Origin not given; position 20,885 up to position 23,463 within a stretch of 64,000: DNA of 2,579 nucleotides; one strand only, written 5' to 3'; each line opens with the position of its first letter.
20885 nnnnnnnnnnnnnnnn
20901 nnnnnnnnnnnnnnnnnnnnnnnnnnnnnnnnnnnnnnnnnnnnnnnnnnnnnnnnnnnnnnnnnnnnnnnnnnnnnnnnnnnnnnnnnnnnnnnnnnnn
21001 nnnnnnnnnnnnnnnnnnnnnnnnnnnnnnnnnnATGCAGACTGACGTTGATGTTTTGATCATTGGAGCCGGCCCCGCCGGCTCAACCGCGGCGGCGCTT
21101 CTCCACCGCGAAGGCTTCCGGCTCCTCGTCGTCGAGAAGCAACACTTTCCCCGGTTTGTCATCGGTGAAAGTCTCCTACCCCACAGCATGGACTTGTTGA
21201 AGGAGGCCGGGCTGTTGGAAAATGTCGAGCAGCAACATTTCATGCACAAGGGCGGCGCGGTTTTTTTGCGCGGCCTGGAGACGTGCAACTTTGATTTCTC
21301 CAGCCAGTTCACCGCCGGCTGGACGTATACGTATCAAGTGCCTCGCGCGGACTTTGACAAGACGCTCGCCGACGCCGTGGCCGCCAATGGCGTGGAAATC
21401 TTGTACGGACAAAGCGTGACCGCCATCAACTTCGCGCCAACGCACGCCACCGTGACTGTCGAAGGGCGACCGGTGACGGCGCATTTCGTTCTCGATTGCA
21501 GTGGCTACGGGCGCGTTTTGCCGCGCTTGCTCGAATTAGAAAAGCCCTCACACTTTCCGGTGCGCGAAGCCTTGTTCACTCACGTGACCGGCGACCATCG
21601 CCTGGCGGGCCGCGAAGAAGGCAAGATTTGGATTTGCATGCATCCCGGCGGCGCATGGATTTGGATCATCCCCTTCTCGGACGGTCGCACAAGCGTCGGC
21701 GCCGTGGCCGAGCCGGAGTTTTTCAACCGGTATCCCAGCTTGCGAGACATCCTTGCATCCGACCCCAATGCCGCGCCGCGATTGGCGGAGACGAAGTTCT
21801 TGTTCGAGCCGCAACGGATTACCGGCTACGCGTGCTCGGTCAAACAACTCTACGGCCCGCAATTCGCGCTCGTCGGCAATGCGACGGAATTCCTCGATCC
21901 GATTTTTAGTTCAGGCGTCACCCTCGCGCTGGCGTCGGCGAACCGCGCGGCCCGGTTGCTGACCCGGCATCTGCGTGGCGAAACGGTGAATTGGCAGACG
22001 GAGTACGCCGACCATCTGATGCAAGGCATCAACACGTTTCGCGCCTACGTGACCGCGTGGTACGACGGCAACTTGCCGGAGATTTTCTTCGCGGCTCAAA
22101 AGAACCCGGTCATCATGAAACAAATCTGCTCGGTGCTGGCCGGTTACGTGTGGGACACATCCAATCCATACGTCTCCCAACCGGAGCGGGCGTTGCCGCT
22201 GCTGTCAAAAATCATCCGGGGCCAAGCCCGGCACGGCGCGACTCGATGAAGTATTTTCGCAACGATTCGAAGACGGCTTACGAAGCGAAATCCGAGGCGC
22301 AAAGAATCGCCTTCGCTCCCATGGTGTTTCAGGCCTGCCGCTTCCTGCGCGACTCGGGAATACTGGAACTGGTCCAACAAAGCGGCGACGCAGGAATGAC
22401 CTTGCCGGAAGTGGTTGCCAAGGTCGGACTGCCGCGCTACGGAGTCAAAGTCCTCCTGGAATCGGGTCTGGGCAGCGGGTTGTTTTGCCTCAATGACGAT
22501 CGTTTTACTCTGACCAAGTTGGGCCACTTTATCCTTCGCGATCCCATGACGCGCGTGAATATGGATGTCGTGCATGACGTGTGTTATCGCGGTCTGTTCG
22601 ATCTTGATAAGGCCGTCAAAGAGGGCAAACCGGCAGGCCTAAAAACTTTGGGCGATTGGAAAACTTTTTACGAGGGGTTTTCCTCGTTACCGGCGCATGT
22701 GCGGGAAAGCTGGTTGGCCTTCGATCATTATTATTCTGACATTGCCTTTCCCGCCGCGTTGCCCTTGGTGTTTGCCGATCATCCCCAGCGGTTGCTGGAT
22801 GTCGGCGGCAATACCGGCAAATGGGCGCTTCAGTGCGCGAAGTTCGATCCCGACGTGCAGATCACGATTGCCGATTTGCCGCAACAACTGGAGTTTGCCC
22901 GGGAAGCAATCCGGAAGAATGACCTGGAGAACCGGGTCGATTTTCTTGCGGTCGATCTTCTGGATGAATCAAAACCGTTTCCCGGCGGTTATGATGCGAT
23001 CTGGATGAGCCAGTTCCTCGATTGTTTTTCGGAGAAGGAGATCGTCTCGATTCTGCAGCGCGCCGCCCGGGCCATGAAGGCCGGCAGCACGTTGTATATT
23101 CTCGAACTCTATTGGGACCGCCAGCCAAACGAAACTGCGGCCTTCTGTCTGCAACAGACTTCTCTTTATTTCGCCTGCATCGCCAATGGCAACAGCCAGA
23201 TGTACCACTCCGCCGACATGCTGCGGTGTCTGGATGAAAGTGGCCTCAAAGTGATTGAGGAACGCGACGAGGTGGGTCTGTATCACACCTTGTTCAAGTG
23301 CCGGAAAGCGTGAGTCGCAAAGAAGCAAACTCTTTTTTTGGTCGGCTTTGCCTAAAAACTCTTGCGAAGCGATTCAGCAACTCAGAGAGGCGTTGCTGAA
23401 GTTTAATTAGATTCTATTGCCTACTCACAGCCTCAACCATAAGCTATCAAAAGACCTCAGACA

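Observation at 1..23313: Aryl-polyene/flexirubin-like lipid-pigment cluster with ammonia-lyase, halogenase and O-methyltransferase tailoring operon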

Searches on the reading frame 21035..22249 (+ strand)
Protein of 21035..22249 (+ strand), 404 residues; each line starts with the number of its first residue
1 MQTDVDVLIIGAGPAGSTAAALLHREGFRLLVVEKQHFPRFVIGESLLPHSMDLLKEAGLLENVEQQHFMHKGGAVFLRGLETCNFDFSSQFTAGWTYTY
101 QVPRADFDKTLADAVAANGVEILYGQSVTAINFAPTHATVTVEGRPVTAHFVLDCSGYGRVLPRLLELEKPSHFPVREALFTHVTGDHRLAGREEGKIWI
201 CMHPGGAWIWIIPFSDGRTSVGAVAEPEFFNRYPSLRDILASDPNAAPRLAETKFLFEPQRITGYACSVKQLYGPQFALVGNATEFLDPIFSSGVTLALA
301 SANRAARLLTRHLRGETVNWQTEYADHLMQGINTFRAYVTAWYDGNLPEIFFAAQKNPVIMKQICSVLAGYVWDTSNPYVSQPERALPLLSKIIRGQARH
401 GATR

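Call 5: search_protein_families(library=pfam, proteins=[window:21035-22249:+])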
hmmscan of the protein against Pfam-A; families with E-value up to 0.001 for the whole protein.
window:21035-22249:+ (404 aa): 10 families
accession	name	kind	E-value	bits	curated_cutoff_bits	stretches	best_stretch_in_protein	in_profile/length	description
PF04820.20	Trp_halogenase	-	7.2e-27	94.8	21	2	91-344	144-387/458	Tryptophan halogenase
PF01494.25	FAD_binding_3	-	1.2e-18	68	22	1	4-215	1-219/349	FAD binding domain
PF01266.30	DAO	-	6.8e-13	49.3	27.9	2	95-241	137-288/353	FAD dependent oxidoreductase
PF12831.13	FAD_oxidored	-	5.8e-10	39.5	27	1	6-163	1-151/416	FAD dependent oxidoreductase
PF13450.12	NAD_binding_8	-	1.1e-07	32.5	21.9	1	9-38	1-30/68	NAD(P)-binding Rossmann-like domain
PF07992.20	Pyr_redox_2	-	4.2e-07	30.1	26.1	1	6-40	2-37/291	Pyridine nucleotide-disulphide oxidoreductase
PF05834.18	Lycopene_cycl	-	1.3e-05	24.9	23.4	1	6-160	1-143/380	Lycopene cyclase protein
PF00890.30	FAD_binding_2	-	2.5e-05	24.1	20.4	1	6-37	1-32/414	FAD binding domain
PF13738.12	Pyr_redox_3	-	0.00012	21.9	30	0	8-37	1-31/305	Pyridine nucleotide-disulphide oxidoreductase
PF01946.23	Thi4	-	0.00046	19.9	26.2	1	4-36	17-50/235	Thi4 family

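Call 11: search_solved_structures(query=window:21035-22249:+, show_alignments=2, max_evalue=0.00001)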
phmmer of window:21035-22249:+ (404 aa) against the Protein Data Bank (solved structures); distinct sequences matched with E-value up to 0.00001: 52.
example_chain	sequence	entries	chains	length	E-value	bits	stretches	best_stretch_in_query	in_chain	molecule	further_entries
3nix_A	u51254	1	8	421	9.5e-131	439.7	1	4-395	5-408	Flavoprotein/dehydrogenase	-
8zop_A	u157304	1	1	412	1.3e-38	136.2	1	4-345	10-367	Halogenase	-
3i3l_A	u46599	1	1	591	3e-35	125.2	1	6-314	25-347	Alkylhalidase CmlS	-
5buk_A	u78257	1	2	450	4.5e-35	124.6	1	2-380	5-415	FADH2-dependent halogenase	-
5dbj_E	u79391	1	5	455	1.2e-34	123.2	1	4-374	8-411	FADH2-dependent halogenase PltA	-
7fco_A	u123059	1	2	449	1.9e-34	122.5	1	1-385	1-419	ChlB4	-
3e1t_A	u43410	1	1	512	4.6e-32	114.7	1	5-355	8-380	Halogenase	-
5bul_A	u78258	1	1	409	5.9e-30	107.7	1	3-375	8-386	flavin-dependent halogenase triple mutant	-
8gu0_A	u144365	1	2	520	1.5e-29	106.4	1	5-322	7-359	Non-heme halogenase radH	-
5bva_A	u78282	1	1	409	5e-29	104.7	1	3-375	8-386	flavin-dependent halogenase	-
7xgb_A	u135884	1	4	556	1.5e-14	57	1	5-332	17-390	Tetracycline 7-halogenase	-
7v0b_A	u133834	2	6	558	1.5e-14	57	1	5-332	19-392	Tetracycline 7-halogenase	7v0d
6bzt_A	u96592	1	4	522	1e-11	47.7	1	5-323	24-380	Halogenase PltM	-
6bza_A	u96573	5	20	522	1.4e-11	47.3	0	5-84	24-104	Halogenase PltM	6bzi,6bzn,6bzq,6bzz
5vqb_A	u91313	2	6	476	1.5e-11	47.1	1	6-173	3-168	Rifampin monooxygenase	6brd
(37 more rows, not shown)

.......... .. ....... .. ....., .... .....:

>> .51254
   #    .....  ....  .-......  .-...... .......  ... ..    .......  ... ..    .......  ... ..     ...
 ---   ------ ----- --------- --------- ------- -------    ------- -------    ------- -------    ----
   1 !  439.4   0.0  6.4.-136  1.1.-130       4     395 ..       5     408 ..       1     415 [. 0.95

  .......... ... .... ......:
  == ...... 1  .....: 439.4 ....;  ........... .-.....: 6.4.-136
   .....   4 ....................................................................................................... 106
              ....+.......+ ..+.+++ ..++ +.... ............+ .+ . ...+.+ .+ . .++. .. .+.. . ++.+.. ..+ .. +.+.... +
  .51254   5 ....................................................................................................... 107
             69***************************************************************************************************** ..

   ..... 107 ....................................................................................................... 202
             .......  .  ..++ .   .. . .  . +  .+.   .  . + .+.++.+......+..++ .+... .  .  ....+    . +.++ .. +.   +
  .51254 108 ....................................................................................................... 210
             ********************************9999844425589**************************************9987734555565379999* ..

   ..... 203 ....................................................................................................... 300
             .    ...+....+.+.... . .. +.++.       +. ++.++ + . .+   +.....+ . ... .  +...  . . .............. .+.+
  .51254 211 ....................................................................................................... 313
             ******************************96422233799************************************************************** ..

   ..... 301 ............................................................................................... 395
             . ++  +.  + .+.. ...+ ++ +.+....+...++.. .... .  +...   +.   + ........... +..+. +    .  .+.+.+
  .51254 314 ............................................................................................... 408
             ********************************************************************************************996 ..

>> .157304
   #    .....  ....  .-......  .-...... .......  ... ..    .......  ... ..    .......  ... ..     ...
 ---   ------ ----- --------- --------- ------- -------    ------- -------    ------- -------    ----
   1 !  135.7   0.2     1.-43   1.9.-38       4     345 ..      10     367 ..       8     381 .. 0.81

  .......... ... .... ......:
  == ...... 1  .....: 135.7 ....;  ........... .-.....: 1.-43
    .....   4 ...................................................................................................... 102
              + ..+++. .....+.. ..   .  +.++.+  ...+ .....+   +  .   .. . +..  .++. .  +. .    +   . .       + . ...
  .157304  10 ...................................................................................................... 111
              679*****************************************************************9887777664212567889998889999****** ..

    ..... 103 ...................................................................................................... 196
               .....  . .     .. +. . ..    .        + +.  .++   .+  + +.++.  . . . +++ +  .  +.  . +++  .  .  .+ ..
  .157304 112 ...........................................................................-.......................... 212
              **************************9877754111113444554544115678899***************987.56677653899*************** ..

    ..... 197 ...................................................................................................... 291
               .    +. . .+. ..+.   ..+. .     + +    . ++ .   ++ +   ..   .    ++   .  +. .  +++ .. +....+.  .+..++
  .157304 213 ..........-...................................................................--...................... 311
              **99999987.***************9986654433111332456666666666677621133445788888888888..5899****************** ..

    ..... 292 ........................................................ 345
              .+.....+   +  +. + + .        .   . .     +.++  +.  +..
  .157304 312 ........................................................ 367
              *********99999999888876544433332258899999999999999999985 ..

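Call 13: find_encoding_contigs(protein=window:21035-22249:+, flank=10000, max_places=6)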
Protein window:21035-22249:+ (404 aa): 3 contigs read that carry it; 3 places shown.
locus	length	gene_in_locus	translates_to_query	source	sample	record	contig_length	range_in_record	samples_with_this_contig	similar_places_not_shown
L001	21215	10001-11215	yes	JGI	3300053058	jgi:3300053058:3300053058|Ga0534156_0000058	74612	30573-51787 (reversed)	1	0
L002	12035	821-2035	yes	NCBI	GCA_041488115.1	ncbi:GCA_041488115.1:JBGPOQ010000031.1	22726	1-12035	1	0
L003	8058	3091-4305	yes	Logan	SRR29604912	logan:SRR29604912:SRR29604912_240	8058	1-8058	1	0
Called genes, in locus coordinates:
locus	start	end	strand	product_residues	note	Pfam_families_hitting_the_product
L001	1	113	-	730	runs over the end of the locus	PF00109:ketoacyl-synt, PF00108:Thiolase_N (weak), PF02801:Ketoacyl-synt_C, PF00109:ketoacyl-synt, PF13723:Ketoacyl-synt_2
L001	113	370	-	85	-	PF00550:PP-binding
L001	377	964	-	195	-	PF00109:ketoacyl-synt (faint)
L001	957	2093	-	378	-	PF00109:ketoacyl-synt, PF00108:Thiolase_N (faint), PF02801:Ketoacyl-synt_C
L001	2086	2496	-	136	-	PF22817:ApeP-like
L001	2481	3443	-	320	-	PF03279:Lip_A_acyltrans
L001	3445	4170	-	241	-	PF00106:adh_short, PF08659:KR, PF01370:Epimerase, PF13460:NAD_binding_10 (weak), PF13561:adh_short_C2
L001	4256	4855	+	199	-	-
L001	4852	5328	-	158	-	-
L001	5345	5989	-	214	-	-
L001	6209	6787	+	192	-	PF13513:HEAT_EZ (faint), PF03130:HEAT_PBS (faint), PF00514:Arm (faint), PF02985:HEAT (faint), PF13646:HEAT_2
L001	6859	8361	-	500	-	PF00890:FAD_binding_2 (faint), PF01266:DAO (faint), PF01593:Amino_oxidase, PF03486:HI0933_like (faint), PF13450:NAD_binding_8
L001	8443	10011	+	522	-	PF00221:Lyase_aromatic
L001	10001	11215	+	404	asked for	PF01494:FAD_binding_3, PF04820:Trp_halogenase, PF05834:Lycopene_cycl (faint), PF07992:Pyr_redox_2 (faint), PF12831:FAD_oxidored, PF13450:NAD_binding_8 (weak), PF01266:DAO (weak), PF04820:Trp_halogenase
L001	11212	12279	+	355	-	PF05175:MTS (faint), PF21212:Dimerisation2-like_dom, PF00891:Methyltransf_2, PF13489:Methyltransf_23 (weak), PF13847:Methyltransf_31 (weak), PF08242:Methyltransf_12, PF13649:Methyltransf_25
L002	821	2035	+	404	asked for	PF01494:FAD_binding_3, PF04820:Trp_halogenase, PF05834:Lycopene_cycl (faint), PF07992:Pyr_redox_2 (faint), PF12831:FAD_oxidored, PF13450:NAD_binding_8 (weak), PF01266:DAO (weak), PF04820:Trp_halogenase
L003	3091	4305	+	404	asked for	PF01494:FAD_binding_3, PF04820:Trp_halogenase, PF05834:Lycopene_cycl (faint), PF07992:Pyr_redox_2 (faint), PF12831:FAD_oxidored, PF13450:NAD_binding_8 (weak), PF01266:DAO (weak), PF04820:Trp_halogenase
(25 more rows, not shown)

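Call 40: search_protein_families(library=ncbifam, proteins=[window:21035-22249:+], max_evalue=0.001)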
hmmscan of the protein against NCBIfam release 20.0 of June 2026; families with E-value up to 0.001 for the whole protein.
window:21035-22249:+ (404 aa): 66 families (the best 25 are shown)
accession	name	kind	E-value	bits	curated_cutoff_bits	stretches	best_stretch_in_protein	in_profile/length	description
NF033113.0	halo_ClmS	equivalog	5e-42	144.1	900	1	6-311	4-323/570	chloramphenicol-biosynthetic FADH2-dependent halogenase CmlS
TIGR02032.1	GG-red-SF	subfamily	7.2e-31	108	158.8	1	6-307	2-295/297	geranylgeranyl reductase family protein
NF049967.1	QhpG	equivalog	5e-30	104.7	240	1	7-308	1-285/423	flavin-dependent monooxygenase QhpG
NF038171.1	maturase_LodB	equivalog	3.2e-20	72.5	400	1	6-344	1-346/361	lysine-epsilon-oxidase maturase LodB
NF045655.1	MkRedMenJ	equivalog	1.2e-18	67.3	700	1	1-386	1-391/406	menaquinone reductase MenJ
NF038174.1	maturase_GoxB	equivalog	9.7e-18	64.3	400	2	6-164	2-159/358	glycine oxidase maturase GoxB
NF006593.0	PRK09126.1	equivalog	4.2e-15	55.5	420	1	2-153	2-161/393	5-demethoxyubiquinol-8 5-hydroxylase UbiM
NF033145.1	rif_monoox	equivalog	1.6e-13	50.4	800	1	5-183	1-177/472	rifampin monooxygenase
NF006092.0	PRK08244.1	equivalog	1.8e-13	50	644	1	4-222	2-216/494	monooxygenase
NF004829.0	PRK06183.1-3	subfamily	2.1e-12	46.6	390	1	2-157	6-172/520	bifunctional 3-(3-hydroxy-phenyl)propionate/3-hydroxycinnamic acid hydroxylase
NF041160.1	DGGPL_Thplmales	equivalog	8.2e-12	44.7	780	1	4-123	3-119/396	digeranylgeranylglycerophospholipid reductase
NF004834.1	PRK06185.1-3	subfamily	8.9e-12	44.5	500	1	4-318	7-328/420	FAD-dependent oxidoreductase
NF041080.1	DGGGPL_reductase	equivalog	1.3e-11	44.1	580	1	6-313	3-315/447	digeranylgeranylglycerophospholipid reductase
NF004832.0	PRK06184.1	subfamily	2.4e-11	43.1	476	1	2-169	4-180/506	hypothetical protein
NF006091.0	PRK08243.1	subfamily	3.5e-11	42.5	351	1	5-158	3-161/393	4-hydroxybenzoate 3-monooxygenase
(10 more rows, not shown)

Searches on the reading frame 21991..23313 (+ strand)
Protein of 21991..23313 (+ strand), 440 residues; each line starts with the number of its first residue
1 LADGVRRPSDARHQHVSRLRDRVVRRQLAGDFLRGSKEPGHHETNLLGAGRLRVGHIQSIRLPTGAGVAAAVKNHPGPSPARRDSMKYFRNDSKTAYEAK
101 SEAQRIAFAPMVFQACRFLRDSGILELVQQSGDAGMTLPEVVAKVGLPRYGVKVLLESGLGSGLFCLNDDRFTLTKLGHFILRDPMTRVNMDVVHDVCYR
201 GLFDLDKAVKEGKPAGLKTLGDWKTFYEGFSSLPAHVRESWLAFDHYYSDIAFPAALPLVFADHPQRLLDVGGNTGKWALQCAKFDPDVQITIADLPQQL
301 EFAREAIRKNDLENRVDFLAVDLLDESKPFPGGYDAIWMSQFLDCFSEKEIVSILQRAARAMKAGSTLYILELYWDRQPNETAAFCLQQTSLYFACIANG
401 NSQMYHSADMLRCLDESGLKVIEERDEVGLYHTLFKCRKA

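Call 5: search_protein_families(library=pfam, proteins=[window:21991-23313:+])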
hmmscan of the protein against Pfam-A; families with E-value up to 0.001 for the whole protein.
window:21991-23313:+ (440 aa): 8 families
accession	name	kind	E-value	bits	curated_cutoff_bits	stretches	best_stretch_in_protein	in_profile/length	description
PF21212.3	Dimerisation2-like_dom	-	3.2e-17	63.1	27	1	102-172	3-72/72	Dimerisation2-like domain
PF00891.24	Methyltransf_2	-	4.3e-15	56.1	22.3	1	266-403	64-195/210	O-methyltransferase domain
PF08242.18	Methyltransf_12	-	3.5e-09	37.7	30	1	269-367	1-97/98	Methyltransferase domain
PF13649.12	Methyltransf_25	-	3.7e-09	37.6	27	1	269-365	2-96/97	Methyltransferase domain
PF13489.12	Methyltransf_23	-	1.3e-07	31.9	27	1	262-423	20-163/164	Methyltransferase domain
PF13847.12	Methyltransf_31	-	4.3e-06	26.9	27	1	267-390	6-127/145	Methyltransferase domain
PF05175.20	MTS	-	9.2e-06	25.8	23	1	263-337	30-102/170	Methyltransferase small domain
PF01209.24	Ubie_methyltran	-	0.0002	21.2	20.1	1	264-378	47-159/233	ubiE/COQ5 methyltransferase family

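Call 16: search_protein_families(library=ncbifam, proteins=[window:22246-23313:+], max_evalue=0.01)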
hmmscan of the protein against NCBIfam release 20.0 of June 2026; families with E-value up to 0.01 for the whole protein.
window:22246-23313:+ (355 aa): 10 families
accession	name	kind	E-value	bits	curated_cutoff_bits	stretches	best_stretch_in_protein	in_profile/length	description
NF053543.1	FlxJ_fam_MTase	equivalog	1.9e-159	530.3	560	1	3-354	2-352/352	FlxJ family methyltransferase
TIGR02716.1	C20_methyl_CrtF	equivalog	3.7e-14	52.5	276.1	1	43-292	16-259/306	bacteriochlorophyllide d C-20 methyltransferase BchU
NF043040.1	corrin_prot_MT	hypoth_equivalog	1.2e-10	41.2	180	1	180-343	42-205/216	corrinoid protein-associated methyltransferase CpaM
TIGR01934.1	MenG_MenH_UbiE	subfamily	5.9e-06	25.7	158.35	1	176-293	36-149/223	ubiquinone/menaquinone biosynthesis methyltransferase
TIGR00536.1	hemK_fam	subfamily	0.00012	21.3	115.5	1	178-241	112-177/286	HemK family protein methyltransferase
TIGR03533.1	L3_gln_methyl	equivalog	0.00021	20.7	229.7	1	174-242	116-185/284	50S ribosomal protein L3 N(5)-glutamine methyltransferase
NF001244.0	PRK00216.1-5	equivalog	0.00072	18.9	216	1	176-294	45-162/236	bifunctional demethylmenaquinone methyltransferase/2-methoxy-6-polyprenyl-1,4-benzoquinol methylase UbiE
TIGR03534.1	RF_mod_PrmC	equivalog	0.0041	16.6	199.1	1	178-242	87-151/253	peptide chain release factor N(5)-glutamine methyltransferase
NF007902.0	PRK10611.1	equivalog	0.0064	15.7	435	1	224-284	199-259/287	protein-glutamate O-methyltransferase CheR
TIGR04325.1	MTase_LIC12133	subfamily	0.0086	15.3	80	0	171-276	57-154/234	methyltransferase, TIGR04325 family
